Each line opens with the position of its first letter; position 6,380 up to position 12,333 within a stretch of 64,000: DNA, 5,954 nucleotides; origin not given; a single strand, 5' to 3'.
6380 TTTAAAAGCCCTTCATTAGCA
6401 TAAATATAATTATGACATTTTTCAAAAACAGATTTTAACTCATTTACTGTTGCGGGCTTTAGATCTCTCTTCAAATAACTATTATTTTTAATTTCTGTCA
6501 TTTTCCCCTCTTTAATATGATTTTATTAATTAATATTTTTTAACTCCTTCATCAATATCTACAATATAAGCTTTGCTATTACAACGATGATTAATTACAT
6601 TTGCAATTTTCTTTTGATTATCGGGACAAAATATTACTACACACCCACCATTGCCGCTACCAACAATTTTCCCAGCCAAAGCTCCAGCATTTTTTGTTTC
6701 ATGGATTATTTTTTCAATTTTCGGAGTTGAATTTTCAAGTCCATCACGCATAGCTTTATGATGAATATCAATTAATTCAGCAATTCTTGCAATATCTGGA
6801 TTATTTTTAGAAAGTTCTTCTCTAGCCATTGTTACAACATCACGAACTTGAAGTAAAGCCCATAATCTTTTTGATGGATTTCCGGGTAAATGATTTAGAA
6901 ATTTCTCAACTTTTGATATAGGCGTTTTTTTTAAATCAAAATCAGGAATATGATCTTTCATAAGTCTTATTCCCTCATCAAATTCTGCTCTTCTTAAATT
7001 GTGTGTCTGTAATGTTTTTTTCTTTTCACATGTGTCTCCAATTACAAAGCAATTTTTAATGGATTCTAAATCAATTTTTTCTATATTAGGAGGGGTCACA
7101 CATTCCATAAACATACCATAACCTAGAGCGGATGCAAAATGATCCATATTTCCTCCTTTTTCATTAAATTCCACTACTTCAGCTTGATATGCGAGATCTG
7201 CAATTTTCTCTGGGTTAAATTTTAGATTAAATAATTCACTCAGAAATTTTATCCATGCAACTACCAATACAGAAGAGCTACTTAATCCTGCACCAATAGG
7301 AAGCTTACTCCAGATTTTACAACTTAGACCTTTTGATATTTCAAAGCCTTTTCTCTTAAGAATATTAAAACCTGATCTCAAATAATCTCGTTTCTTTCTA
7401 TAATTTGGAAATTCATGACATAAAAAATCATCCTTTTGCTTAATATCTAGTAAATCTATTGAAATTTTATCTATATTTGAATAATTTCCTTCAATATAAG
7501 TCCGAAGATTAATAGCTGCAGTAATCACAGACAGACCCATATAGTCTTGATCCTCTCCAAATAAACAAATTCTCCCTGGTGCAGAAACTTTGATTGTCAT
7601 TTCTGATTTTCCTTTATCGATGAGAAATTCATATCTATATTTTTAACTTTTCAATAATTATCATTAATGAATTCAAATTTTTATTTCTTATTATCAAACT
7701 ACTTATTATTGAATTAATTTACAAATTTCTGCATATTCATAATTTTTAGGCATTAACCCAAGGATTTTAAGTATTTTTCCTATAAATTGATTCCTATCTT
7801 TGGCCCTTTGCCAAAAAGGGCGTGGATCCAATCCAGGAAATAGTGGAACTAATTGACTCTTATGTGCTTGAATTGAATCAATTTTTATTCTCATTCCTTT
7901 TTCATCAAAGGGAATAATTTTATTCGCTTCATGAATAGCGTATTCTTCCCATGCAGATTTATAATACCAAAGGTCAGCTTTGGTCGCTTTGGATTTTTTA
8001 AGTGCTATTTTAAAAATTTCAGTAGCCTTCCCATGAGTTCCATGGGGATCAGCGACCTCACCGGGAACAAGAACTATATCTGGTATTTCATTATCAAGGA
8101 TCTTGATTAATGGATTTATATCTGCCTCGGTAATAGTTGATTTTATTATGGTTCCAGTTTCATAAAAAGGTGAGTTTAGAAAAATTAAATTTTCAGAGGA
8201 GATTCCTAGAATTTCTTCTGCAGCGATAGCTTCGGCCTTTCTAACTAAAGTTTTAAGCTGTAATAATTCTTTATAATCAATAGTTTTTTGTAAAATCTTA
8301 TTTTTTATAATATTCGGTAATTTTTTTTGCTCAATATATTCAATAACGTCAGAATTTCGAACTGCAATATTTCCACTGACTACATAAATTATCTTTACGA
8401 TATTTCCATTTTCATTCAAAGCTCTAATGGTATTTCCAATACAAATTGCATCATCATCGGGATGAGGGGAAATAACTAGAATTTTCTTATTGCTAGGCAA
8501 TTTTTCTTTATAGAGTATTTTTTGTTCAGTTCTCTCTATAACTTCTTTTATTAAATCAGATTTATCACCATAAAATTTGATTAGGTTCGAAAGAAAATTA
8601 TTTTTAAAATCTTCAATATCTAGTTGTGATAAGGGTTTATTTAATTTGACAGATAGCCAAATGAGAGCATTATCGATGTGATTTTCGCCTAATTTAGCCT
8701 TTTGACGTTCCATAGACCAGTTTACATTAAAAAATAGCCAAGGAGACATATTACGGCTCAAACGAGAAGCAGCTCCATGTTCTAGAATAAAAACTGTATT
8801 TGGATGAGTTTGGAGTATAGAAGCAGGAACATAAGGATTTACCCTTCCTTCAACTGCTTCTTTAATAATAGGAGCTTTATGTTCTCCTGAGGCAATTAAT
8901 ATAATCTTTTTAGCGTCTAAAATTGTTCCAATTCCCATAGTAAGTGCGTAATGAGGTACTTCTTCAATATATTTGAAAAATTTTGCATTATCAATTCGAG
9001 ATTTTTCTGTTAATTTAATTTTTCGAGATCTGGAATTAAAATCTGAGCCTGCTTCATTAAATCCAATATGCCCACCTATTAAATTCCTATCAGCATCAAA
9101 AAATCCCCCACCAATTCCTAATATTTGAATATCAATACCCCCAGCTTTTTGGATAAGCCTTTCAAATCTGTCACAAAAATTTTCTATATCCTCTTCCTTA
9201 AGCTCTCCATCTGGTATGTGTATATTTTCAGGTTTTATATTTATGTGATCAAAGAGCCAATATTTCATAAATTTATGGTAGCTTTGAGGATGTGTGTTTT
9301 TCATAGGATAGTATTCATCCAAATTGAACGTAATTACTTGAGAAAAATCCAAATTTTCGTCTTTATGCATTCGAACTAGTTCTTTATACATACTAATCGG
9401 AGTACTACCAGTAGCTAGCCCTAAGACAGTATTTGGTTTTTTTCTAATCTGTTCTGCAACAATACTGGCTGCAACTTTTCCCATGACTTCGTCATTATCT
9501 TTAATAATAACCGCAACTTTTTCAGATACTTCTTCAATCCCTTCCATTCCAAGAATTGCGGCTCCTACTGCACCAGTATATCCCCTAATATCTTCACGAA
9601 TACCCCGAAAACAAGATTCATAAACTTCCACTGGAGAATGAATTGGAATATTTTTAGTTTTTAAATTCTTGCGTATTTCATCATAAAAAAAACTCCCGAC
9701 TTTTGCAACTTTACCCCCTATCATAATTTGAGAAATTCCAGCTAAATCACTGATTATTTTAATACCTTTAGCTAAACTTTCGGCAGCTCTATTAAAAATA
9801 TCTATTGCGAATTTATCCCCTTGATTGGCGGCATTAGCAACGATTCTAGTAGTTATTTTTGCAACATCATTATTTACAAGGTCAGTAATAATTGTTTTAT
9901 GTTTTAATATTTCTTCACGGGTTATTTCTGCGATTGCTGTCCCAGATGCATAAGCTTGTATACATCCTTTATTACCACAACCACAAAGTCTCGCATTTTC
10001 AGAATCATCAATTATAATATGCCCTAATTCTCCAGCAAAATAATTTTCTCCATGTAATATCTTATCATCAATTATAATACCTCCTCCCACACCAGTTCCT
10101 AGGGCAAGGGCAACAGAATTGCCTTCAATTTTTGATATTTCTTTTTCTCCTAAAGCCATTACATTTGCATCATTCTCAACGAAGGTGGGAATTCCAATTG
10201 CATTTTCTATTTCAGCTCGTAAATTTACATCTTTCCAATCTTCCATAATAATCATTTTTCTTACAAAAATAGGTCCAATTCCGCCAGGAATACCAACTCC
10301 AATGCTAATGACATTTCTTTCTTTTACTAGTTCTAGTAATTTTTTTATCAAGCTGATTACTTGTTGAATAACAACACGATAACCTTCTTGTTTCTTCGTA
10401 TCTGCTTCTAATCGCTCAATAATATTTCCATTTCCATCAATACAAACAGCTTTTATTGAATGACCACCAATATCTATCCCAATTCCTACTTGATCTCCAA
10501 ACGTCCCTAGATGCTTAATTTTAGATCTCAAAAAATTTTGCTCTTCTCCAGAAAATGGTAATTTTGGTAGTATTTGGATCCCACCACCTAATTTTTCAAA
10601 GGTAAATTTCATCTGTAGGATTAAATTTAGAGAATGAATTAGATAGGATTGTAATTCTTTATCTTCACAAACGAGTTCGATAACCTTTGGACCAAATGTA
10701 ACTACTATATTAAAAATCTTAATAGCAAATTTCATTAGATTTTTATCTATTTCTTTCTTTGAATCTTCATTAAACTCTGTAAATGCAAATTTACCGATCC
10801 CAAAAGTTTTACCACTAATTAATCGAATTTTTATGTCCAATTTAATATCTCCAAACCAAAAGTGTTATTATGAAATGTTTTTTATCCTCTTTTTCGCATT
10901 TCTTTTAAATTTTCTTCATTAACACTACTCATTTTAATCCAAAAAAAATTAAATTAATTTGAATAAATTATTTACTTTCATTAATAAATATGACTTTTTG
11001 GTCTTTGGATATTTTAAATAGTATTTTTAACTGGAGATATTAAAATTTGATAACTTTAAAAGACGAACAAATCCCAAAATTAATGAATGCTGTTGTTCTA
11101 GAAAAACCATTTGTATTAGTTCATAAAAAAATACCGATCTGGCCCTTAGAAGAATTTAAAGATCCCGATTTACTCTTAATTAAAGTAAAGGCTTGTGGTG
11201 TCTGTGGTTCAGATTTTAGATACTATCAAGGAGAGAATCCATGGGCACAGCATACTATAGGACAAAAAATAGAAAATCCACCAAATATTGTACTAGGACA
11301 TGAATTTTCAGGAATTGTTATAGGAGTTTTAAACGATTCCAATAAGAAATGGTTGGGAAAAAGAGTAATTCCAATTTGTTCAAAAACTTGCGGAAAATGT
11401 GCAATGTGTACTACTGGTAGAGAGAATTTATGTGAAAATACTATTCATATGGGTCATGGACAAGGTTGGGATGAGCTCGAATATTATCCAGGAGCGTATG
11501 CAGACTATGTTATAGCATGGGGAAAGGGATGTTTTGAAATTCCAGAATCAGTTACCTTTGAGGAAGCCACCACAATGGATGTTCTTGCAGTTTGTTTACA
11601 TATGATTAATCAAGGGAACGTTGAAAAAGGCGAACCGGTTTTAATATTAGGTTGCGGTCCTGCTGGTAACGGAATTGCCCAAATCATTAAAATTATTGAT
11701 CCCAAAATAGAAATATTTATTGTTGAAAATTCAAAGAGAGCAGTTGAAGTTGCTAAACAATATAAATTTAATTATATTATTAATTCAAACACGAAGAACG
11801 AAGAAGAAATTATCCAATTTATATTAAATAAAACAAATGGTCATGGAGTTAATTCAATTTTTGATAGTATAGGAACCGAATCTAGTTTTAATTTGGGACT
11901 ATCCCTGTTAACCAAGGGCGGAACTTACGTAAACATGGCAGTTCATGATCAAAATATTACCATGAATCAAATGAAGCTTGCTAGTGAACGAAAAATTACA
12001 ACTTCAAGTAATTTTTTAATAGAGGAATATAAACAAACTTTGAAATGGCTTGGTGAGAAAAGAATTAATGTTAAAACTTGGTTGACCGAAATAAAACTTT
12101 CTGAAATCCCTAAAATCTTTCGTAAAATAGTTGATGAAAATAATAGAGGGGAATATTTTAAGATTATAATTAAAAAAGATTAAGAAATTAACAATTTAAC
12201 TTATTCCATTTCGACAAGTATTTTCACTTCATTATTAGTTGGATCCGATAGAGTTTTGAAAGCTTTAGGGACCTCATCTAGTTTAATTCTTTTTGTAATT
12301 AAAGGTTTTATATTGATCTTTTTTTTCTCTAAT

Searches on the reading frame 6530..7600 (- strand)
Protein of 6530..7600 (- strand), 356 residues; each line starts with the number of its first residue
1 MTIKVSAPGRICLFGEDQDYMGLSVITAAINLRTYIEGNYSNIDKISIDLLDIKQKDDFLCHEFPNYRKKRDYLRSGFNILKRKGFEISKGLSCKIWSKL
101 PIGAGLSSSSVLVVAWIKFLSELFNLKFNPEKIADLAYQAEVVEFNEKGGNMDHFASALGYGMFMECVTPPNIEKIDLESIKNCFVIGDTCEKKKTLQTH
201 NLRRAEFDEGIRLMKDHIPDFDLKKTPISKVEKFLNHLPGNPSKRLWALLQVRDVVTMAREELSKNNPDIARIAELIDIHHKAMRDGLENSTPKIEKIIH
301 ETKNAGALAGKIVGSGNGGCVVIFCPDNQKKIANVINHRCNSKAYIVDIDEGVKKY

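Call 9: search_protein_families(library=pfam, proteins=[window:6530-7600:-], max_evalue=0.001)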
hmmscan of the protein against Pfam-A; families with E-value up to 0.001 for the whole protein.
window:6530-7600:- (356 aa): 3 families
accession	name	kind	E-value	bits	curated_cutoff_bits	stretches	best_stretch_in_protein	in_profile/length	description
PF00288.32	GHMP_kinases_N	-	3.4e-16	59.7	22.3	1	80-160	9-86/87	GHMP kinases N terminal domain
PF08544.19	GHMP_kinases_C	-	3.7e-10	40.5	21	1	268-339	8-82/85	GHMP kinases C terminal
PF10509.15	GalKase_gal_bdg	-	9.7e-10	38.3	23.1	1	5-36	14-45/49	Galactokinase galactose-binding signature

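Call 70: search_protein_families(library=ncbifam, proteins=[window:6530-7600:-], max_evalue=0.00001)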
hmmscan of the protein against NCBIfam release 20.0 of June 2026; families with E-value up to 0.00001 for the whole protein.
window:6530-7600:- (356 aa): 12 families
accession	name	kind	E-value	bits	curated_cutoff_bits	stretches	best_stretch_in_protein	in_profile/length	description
NF003006.0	PRK03817.1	equivalog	4.6e-38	131.1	443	1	3-341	2-330/352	galactokinase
NF003036.0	PRK03926.1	equivalog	4.8e-38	130.9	403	2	3-197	2-173/302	mevalonate kinase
TIGR00131.1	gal_kin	equivalog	3e-33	115.3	226.65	1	3-337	18-360/388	galactokinase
NF003472.0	PRK05101.1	equivalog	5.5e-33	114.4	499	1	3-340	21-360/382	galactokinase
NF003705.0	PRK05322.1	equivalog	3.8e-28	98.3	385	1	6-338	23-363/388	galactokinase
TIGR00549.1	mevalon_kin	equivalog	3e-25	89.3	163.05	2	7-198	1-184/276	mevalonate kinase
NF049969.1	GlMnHpPKinHddA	equivalog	1e-19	71.2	600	1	19-204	26-207/338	D-glycero-D-manno-heptose 7-phosphate kinase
NF001816.0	PRK00555.1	equivalog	2.6e-19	69.4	509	2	266-340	265-340/363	galactokinase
TIGR00191.1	thrB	equivalog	7.3e-12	44.7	168.25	1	80-165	70-146/304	homoserine kinase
TIGR01920.1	Shik_kin_archae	equivalog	7.5e-07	28.8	126.85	0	85-164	63-143/266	shikimate kinase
NF002288.1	PRK01212.1-4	equivalog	1.8e-06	27.2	194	0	84-185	69-169/303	homoserine kinase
NF040725.1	panto_kin_Meth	equivalog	5.3e-06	25.6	380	0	95-144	89-138/286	pantoate kinase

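Call 84: search_protein_families(library=pfam, proteins=[window:6530-7600:-], max_evalue=0.01)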
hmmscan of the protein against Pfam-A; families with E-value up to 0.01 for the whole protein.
window:6530-7600:- (356 aa): 3 families
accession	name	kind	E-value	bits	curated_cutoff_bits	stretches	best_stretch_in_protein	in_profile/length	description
PF00288.32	GHMP_kinases_N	-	3.4e-16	59.7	22.3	1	80-160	9-86/87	GHMP kinases N terminal domain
PF08544.19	GHMP_kinases_C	-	3.7e-10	40.5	21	1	268-339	8-82/85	GHMP kinases C terminal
PF10509.15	GalKase_gal_bdg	-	9.7e-10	38.3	23.1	1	5-36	14-45/49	Galactokinase galactose-binding signature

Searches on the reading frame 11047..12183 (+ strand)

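Call 9: search_protein_families(library=pfam, proteins=[window:11047-12183:+], max_evalue=0.001)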
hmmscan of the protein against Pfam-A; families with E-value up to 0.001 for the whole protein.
window:11047-12183:+ (378 aa): 3 families
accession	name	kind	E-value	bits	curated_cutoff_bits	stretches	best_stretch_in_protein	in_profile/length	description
PF08240.17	ADH_N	-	3.7e-23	82.2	23.5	1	40-167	2-104/104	Alcohol dehydrogenase GroES-like domain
PF00107.32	ADH_zinc_N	-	4e-14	53.1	31.8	1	207-335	3-127/129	Zinc-binding dehydrogenase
PF13602.12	ADH_zinc_N_2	-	0.00012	23.5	27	1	256-368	15-130/134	Zinc-binding dehydrogenase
